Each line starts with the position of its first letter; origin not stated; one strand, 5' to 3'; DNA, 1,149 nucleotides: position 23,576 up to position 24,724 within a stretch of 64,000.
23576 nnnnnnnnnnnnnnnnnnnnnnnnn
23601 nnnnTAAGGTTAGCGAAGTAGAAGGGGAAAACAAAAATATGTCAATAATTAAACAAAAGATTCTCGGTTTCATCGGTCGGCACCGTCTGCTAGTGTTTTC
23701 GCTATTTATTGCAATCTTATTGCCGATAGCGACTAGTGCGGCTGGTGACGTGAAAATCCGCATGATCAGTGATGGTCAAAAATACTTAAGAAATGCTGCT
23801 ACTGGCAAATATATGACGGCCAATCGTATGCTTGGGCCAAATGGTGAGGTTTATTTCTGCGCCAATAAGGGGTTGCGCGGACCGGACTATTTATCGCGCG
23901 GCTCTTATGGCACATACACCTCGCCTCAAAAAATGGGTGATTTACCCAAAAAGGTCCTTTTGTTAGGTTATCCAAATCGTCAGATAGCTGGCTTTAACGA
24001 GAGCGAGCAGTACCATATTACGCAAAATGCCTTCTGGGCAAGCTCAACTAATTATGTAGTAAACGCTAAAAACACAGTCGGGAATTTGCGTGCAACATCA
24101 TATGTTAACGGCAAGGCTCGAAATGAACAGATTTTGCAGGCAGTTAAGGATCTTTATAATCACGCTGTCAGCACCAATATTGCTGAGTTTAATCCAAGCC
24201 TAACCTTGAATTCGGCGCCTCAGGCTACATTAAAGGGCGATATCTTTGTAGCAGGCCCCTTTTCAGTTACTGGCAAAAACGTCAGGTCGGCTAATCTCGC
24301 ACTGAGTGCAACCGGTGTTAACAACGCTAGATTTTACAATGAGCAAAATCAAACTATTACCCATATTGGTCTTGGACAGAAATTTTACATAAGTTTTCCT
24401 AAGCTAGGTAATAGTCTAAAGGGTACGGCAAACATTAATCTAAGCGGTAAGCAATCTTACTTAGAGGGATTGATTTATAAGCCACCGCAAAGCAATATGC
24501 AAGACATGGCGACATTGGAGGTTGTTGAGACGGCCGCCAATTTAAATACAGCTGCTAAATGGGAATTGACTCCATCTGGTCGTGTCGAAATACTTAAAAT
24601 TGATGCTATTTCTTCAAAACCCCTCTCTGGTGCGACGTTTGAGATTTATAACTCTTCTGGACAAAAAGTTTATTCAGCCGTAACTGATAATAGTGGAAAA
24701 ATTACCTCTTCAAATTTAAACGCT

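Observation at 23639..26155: LPXTG adhesin with a predicted internal Cys-Gln thioester warhead next to giant gene copy 1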

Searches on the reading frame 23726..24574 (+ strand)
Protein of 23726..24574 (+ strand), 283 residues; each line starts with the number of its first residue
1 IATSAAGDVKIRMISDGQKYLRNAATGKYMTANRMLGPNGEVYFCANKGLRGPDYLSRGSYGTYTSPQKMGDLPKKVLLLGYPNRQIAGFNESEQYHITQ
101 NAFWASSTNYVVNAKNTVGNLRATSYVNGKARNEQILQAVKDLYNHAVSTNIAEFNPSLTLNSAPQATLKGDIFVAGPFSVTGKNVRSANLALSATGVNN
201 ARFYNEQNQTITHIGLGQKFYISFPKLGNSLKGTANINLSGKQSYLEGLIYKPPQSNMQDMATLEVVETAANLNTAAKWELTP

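Call 9: find_homologous_proteins(query=window:23726-24574:+, max_evalue=0.001)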
Query window:23726-24574:+: 954 candidates shared short words with the query, none scored E <= 0.001.

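Call 20: search_protein_representatives(protein=window:23726-24574:+)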
Query: 283 residues. Proteins with E-value up to 0.001 (for the whole library): 27; up to 1e-10: 5; up to 1e-30: 3. The best 27 are listed.
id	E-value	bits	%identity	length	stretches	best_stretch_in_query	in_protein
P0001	4.2e-142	488.6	78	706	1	1-282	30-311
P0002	4.2e-107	373.8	62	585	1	1-281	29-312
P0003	1.1e-41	159.4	41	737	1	14-262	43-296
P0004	1.3e-22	96.9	32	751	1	4-280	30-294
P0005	2.9e-21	92.5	29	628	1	6-279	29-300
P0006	3.4e-10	56.2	31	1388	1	28-279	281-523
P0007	6.3e-10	55.3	25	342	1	37-267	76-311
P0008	1.5e-08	50.8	32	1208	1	28-273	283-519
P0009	2.7e-08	50.0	29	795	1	39-266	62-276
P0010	9.0e-08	48.2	28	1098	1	64-270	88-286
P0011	1.2e-07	47.9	29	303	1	38-280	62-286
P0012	1.4e-07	47.6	30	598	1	36-281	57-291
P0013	5.2e-07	45.7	28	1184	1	54-269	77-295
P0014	9.6e-06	41.6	29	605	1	77-279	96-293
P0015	1.4e-05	41.1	28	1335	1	29-264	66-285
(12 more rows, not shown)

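Call 25: find_homologous_proteins(query=A2, max_evalue=0.001)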
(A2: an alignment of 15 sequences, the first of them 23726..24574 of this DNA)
Query A2 (15 sequences) (283 aa, profile of the alignment): 7 proteins with E <= 0.001 among 4158 candidates.
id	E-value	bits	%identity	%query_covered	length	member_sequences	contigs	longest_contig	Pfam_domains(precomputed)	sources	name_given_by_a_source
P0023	1.3e-76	275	24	82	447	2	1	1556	PF08341.17,PF11974.15,PF17802.8,PF13620.13,PF17210.10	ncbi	ncbi:MAG: SpaA isopeptide-forming pilin-related protein, partial [Clostridium sp.]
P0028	6.1e-41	158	25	68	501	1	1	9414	PF08341.17,PF17802.8,PF13620.13,PF17210.10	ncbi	-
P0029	1.4e-40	157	24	65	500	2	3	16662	PF08341.17,PF24421.2,PF17802.8,PF13620.13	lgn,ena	-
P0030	6.6e-40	155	24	65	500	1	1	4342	PF08341.17,PF24421.2,PF17802.8,PF13620.13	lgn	-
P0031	6.4e-38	149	21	81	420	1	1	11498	PF08341.17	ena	-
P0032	3.1e-37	146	46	8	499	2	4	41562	PF08341.17,PF24421.2,PF17802.8,PF13620.13,PF17210.10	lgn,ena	-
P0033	2.2e-18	84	47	5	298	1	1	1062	PF08341.17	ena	-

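Call 26: search_solved_structures(query=A2, max_evalue=1, show_alignments=3)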
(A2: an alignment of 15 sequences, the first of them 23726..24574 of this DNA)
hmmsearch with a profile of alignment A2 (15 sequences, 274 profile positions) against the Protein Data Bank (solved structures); distinct sequences matched with E-value up to 1: 11.
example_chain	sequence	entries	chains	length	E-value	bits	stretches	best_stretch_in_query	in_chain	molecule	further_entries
6fwv_A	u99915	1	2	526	2.8e-55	190.6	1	11-272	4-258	Collagen Adhesion protein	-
6fwy_A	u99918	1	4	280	3.1e-34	121.6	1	31-272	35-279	B-type Cna protein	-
4c0z_A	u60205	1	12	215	6.9e-08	35.2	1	38-134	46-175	ANCILLARY PROTEIN 2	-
2xi9_A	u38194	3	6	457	2.4e-06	30.1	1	26-150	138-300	ANCILLARY PROTEIN 1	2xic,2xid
5a0g_A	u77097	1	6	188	0.00011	24.7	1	30-110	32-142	SURFACE ANCHORED PROTEIN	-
5a0l_A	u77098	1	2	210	0.00021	23.7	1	45-134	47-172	FIBRONECTIN-BINDING PROTEIN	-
5dcq_D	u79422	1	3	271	0.00026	23.5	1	62-110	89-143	Fibronectin-binding protein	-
6fx6_A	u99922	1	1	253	0.0014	21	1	22-137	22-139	SaTIE-TED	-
5a0d_A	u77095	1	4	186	0.013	17.8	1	60-110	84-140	SURFACE ANCHORED PROTEIN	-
2ctl_A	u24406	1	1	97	0.19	14.1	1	178-236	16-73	Vigilin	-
8bz2_A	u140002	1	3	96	0.23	13.8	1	61-111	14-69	S-layer homology domain-containing protein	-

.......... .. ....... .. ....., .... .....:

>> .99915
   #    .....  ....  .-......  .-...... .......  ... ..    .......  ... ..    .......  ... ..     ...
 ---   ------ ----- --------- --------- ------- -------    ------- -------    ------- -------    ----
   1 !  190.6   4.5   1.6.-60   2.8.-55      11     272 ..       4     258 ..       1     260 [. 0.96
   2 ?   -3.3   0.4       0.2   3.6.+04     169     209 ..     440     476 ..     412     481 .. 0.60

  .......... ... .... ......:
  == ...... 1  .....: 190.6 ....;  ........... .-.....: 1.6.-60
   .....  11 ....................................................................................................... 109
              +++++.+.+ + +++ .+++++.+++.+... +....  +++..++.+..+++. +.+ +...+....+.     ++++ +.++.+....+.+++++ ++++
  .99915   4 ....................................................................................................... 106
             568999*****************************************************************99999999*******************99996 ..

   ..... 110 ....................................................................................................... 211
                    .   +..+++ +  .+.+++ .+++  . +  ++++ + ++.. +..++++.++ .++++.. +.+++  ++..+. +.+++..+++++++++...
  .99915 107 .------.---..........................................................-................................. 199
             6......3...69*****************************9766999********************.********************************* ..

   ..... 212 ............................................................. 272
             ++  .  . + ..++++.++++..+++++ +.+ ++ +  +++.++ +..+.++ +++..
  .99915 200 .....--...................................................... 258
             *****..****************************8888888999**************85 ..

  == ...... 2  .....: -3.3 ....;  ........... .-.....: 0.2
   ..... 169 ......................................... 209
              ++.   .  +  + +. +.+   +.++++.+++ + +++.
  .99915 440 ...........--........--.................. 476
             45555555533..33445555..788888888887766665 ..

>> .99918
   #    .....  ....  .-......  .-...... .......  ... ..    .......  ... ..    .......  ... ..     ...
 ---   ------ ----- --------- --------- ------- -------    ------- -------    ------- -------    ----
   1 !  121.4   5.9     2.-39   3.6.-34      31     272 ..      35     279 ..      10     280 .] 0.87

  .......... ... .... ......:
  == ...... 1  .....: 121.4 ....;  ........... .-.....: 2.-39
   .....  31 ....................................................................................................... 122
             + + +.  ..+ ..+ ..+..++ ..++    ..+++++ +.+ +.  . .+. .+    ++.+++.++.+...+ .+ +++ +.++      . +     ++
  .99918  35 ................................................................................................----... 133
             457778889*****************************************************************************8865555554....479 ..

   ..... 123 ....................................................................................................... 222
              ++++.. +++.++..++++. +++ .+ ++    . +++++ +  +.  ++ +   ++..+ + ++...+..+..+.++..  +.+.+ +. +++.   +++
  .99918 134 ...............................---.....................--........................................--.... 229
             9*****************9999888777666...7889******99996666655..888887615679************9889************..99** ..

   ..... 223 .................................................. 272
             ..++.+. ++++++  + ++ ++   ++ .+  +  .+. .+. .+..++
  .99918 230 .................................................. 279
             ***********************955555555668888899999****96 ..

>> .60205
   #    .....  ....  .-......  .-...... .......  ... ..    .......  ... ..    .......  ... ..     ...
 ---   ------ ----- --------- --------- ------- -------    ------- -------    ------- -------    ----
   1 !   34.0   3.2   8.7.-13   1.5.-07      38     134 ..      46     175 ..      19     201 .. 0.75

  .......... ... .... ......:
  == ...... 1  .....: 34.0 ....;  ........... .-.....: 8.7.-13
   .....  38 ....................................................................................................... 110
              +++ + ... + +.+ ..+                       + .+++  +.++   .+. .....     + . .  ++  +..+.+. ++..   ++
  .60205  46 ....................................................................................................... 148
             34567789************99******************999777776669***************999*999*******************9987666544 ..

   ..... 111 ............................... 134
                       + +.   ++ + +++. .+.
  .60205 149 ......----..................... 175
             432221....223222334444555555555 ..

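Call 38: predict_structure(alignment_id=A2)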
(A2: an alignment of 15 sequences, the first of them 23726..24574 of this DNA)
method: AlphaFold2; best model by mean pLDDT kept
length: 283 residues; sequences in the alignment: 15
mean_pLDDT: 89.9   pTM: 0.84
mean pLDDT of the five models: 89.9, 88.7, 88.5, 88.3, 87.3
residues with pLDDT >= 90: 200; 70-90: 68; 50-70: 10; < 50: 5
segments of 3 or more residues with pLDDT < 50: 1-5
pLDDT, mean of each block of 10 residues (from residue 1): 59 84 90 89 88 66 87 96 96 95 87 83 86 96 98 93 88 95 95 97 97 97 95 95 94 85 93 95 73
secondary structure, 60 per line:
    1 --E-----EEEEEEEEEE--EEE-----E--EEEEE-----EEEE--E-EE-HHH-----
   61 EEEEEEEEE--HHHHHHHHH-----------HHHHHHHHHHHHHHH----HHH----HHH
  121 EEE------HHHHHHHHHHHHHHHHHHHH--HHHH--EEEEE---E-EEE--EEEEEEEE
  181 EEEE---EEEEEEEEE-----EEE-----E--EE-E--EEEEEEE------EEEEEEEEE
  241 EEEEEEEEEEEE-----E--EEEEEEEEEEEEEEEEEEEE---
elements in order: E9-18 E21-23 E32-36 E42-45 E61-69 H72-80 H92-106 E121-123 H130-149 H152-155 E158-162 E168-170 E173-184 E188-196 E202-204 E219-225 E232-252 E261-280

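Call 42: fold_search(model_id=the predicted structure, library=pdb)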
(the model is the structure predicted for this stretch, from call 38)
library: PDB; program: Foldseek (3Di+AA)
matches with E <= 10: 1133; with E <= 0.001: 5
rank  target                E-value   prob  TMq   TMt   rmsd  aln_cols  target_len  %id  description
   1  6fwv_B                2.2e-17  1.00  0.72  0.42   3.7       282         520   18  The Bacillus anthracis TIE protein (released 2018-08-08)
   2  6fwv_A                5.2e-17  1.00  0.69  0.40   4.1       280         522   18  The Bacillus anthracis TIE protein (released 2018-08-08)
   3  6fwy_A                1.6e-16  1.00  0.76  0.77   3.4       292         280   16  Thioester domain of the Enterococcus faecium TIE86 protein (released 2018-08-08)
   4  6fwy_C                2.4e-16  1.00  0.76  0.77   3.5       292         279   16  Thioester domain of the Enterococcus faecium TIE86 protein (released 2018-08-08)
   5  4c0z_K                5.1e-04  1.00  0.35  0.46  12.0       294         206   10  The N-terminal domain of the Streptococcus pyogenes pilus tip adhesin Cpa (released 2013-11-20)
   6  4c0z_E                2.4e-03  1.00  0.35  0.46  12.0       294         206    9  The N-terminal domain of the Streptococcus pyogenes pilus tip adhesin Cpa (released 2013-11-20)
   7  4c0z_F                2.5e-03  1.00  0.36  0.47  11.9       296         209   10  The N-terminal domain of the Streptococcus pyogenes pilus tip adhesin Cpa (released 2013-11-20)
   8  4c0z_G                3.3e-03  1.00  0.36  0.47  12.1       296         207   10  The N-terminal domain of the Streptococcus pyogenes pilus tip adhesin Cpa (released 2013-11-20)
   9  4c0z_A                3.5e-03  1.00  0.36  0.48  12.0       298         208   10  The N-terminal domain of the Streptococcus pyogenes pilus tip adhesin Cpa (released 2013-11-20)
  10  2qks_B                4.2e-03  0.85  0.23  0.23  17.9       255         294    9  Crystal structure of a Kir3.1-prokaryotic Kir channel chimera (released 2007-08-28)
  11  8yjb_G                5.2e-03  0.44  0.19  0.08  16.6       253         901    9  Cryo-EM structure of the human DSS1-INTAC complex (released 2025-03-05)
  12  5a0d_B                6.6e-03  1.00  0.36  0.54  10.7       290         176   10  N-terminal thioester domain of surface protein from Clostridium perfringens, Cys138Ala mutant (released 2015-06-03)
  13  9ezw_G                6.6e-03  0.91  0.20  0.40  10.4       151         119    5  Structure of the single-domain antibody VHH_h3 in complex with human Vsig4 (released 2025-10-29)
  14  2wll_B                8.3e-03  0.57  0.21  0.23  14.5       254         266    9  POTASSIUM CHANNEL FROM BURKHOLDERIA PSEUDOMALLEI (released 2010-06-09)
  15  2wll_A                8.7e-03  0.57  0.22  0.23  14.8       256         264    9  POTASSIUM CHANNEL FROM BURKHOLDERIA PSEUDOMALLEI (released 2010-06-09)
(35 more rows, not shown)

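Call 45: list_cluster_members(proteins=[P0001, P0002, P0003, P0004, P0005, P0007, P0011])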
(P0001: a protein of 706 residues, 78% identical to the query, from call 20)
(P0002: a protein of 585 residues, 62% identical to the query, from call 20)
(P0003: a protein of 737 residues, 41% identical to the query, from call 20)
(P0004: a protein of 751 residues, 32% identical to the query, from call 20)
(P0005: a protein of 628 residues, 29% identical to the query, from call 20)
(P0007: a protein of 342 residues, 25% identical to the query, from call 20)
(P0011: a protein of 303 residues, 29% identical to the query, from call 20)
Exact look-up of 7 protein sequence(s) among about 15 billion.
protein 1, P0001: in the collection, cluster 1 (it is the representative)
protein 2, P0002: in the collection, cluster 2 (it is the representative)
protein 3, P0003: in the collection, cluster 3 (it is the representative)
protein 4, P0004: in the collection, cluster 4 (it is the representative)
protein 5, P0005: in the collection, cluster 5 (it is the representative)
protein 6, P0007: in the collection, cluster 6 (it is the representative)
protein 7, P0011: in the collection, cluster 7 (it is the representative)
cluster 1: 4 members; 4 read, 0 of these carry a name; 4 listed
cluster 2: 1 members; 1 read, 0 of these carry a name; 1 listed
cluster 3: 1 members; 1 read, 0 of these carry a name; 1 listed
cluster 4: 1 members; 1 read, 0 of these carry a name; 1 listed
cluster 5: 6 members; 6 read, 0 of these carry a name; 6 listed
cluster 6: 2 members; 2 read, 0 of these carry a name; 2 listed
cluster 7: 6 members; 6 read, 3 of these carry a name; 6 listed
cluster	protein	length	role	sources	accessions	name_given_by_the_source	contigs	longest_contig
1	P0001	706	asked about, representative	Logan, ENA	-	-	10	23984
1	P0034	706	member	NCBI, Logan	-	-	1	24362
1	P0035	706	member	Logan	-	-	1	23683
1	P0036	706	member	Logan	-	-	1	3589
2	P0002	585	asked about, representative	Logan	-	-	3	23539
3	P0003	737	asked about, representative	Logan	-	-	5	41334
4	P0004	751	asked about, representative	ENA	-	-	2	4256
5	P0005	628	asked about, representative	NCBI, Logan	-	-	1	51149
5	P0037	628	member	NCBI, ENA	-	-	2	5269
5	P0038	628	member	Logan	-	-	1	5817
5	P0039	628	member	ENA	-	-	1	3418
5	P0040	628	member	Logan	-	-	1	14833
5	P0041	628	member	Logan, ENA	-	-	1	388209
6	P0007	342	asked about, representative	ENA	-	-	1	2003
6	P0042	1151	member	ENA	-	-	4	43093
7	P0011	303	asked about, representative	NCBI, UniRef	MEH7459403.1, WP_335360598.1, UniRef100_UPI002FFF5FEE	thioester domain-containing protein [Bacillus sp. JJ1127] | thioester domain-containing protein n=1 Tax=Bacillus sp. JJ1127 TaxID=3122952 ...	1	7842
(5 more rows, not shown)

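Call 52: find_encoding_contigs(protein=P0005, flank=10000, max_places=2)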
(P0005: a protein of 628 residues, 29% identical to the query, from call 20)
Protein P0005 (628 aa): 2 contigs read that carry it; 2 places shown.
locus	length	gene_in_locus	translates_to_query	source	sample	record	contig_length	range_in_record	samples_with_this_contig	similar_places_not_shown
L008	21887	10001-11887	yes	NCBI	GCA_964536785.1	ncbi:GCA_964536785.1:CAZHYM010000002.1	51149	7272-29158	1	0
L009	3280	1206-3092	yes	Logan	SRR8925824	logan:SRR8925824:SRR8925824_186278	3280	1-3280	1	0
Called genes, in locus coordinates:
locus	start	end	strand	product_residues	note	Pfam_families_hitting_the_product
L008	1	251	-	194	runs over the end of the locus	PF01327:Pep_deformylase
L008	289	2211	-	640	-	PF17764:PriA_3primeBD, PF04851:ResIII, PF13604:AAA_30 (weak), PF00270:DEAD, PF00271:Helicase_C (weak), PF18074:PriA_C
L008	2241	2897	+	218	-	PF00156:Pribosyltran (weak)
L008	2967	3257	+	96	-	-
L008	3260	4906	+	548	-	PF01368:DHH, PF02272:DHHA1, PF17768:RecJ_OB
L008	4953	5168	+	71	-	-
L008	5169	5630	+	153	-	PF09424:YqeY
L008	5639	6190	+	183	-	PF00406:ADK, PF13207:AAA_17, PF13238:AAA_18, PF13671:AAA_33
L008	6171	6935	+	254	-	PF00557:Peptidase_M24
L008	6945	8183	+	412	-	PF02491:SHS2_FTSA, PF06723:MreB_Mbl, PF11104:PilM_2 (weak), PF14450:FtsA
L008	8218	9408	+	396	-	PF00091:Tubulin, PF12327:FtsZ_C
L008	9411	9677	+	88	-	-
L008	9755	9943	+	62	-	-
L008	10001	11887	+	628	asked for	PF13620:CarboxypepD_reg (faint), PF08341:TED (weak), PF11974:bMG3 (faint), PF17802:SpaA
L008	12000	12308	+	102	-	PF00829:Ribosomal_L21p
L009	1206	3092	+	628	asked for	PF13620:CarboxypepD_reg (faint), PF08341:TED (weak), PF11974:bMG3 (faint), PF17802:SpaA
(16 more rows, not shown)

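Call 53: find_encoding_contigs(protein=P0003, flank=10000, max_places=2)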
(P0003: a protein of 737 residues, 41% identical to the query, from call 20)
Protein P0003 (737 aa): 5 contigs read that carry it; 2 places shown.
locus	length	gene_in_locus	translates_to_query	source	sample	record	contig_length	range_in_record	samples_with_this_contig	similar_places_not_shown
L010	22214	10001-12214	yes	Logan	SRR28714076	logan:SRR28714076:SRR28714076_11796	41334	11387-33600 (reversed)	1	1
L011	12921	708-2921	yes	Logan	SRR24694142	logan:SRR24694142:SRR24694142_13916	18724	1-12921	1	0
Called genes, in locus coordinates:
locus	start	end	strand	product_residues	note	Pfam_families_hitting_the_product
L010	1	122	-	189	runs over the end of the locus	PF01327:Pep_deformylase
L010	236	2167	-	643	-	PF17764:PriA_3primeBD, PF04851:ResIII, PF00270:DEAD, PF13604:AAA_30 (weak), PF00271:Helicase_C, PF18074:PriA_C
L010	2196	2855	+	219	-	-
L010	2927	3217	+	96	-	-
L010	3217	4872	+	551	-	PF01368:DHH, PF02272:DHHA1, PF17768:RecJ_OB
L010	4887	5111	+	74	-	-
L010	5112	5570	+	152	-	PF09424:YqeY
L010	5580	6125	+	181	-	PF00406:ADK, PF02223:Thymidylate_kin (faint), PF13207:AAA_17, PF13238:AAA_18, PF13671:AAA_33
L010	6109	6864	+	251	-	PF00557:Peptidase_M24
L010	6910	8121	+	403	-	PF11104:PilM_2, PF02491:SHS2_FTSA, PF06723:MreB_Mbl, PF14450:FtsA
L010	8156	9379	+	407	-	PF00091:Tubulin, PF12327:FtsZ_C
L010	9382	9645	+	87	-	-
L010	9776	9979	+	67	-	-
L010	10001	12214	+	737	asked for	PF08341:TED (weak), PF18962:Por_Secre_tail (faint), PF11974:bMG3 (faint), PF17802:SpaA, PF13620:CarboxypepD_reg (weak), PF17802:SpaA, PF13620:CarboxypepD_reg (weak), PF17802:SpaA, +4 more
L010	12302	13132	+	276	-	PF00483:NTP_transferase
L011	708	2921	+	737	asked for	PF08341:TED (weak), PF18962:Por_Secre_tail (faint), PF11974:bMG3 (faint), PF17802:SpaA, PF13620:CarboxypepD_reg (weak), PF17802:SpaA, PF13620:CarboxypepD_reg (weak), PF17802:SpaA, +4 more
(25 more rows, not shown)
